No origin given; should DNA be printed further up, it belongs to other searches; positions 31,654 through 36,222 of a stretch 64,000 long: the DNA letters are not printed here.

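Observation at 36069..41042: Two-gene STAND NTPase + PD-(D/E)xK module: best candidate for an uncharacterised sensor-nuclease defence system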

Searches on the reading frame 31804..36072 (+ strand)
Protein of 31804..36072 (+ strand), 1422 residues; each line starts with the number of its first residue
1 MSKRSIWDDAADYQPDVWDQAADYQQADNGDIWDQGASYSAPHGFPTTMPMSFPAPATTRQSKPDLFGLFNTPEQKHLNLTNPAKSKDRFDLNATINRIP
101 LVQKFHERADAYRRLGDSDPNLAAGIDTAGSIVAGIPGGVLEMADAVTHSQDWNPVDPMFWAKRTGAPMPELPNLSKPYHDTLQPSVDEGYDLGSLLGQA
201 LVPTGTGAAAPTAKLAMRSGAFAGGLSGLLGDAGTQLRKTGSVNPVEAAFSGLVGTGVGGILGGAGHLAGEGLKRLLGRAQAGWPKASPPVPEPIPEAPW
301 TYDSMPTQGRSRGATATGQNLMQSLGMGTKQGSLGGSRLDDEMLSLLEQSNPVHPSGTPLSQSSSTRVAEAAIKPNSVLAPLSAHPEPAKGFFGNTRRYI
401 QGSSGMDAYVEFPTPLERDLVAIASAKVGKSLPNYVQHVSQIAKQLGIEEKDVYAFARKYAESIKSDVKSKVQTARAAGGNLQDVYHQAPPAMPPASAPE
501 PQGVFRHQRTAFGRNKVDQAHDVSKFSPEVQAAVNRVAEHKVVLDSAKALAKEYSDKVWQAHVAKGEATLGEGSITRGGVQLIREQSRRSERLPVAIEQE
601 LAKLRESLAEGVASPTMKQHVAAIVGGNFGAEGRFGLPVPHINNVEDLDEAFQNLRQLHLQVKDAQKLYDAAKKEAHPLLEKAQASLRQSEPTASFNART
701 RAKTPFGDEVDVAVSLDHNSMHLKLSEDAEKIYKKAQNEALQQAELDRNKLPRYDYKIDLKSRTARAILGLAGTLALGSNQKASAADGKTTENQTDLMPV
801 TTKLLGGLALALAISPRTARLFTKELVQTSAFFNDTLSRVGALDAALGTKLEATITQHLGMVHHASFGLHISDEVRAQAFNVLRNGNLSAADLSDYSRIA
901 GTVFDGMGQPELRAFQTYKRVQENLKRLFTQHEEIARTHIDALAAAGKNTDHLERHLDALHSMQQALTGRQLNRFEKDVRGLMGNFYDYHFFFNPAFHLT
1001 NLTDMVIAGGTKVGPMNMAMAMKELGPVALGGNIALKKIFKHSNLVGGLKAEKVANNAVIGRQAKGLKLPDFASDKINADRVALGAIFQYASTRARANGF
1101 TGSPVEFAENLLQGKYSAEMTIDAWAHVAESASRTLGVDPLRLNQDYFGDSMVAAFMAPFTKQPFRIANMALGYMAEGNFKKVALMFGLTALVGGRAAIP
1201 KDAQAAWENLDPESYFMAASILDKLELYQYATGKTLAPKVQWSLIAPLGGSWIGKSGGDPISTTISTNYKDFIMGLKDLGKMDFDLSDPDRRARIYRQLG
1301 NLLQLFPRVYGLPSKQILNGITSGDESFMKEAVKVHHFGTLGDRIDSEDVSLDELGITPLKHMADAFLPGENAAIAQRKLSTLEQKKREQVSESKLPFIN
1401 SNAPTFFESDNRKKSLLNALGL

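Call 56: search_protein_families(library=pfam, proteins=[window:31804-36072:+], max_evalue=0.001)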
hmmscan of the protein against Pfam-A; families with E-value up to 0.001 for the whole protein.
window:31804-36072:+ (1422 aa): 0 families

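Call 58: search_protein_families(library=padloc, proteins=[window:31804-36072:+], max_evalue=0.001)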
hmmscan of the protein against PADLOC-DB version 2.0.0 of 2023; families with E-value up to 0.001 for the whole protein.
window:31804-36072:+ (1422 aa): 0 families

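Call 91: search_protein_families(library=ncbifam, proteins=[window:31804-36072:+], max_evalue=0.1)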
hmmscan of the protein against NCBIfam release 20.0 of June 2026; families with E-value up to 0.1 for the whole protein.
window:31804-36072:+ (1422 aa): 0 families

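Call 105: search_solved_structures(query=window:31804-36072:+, max_evalue=0.01)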
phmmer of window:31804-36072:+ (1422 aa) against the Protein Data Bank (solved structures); distinct sequences matched with E-value up to 0.01: 2.
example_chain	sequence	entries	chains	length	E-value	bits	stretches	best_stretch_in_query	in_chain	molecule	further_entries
4if6_A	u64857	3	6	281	0.009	17.2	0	419-528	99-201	NAD-dependent protein deacetylase sirtuin-1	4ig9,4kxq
4i5i_A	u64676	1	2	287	0.0095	17.1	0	419-528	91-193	NAD-dependent protein deacetylase sirtuin-1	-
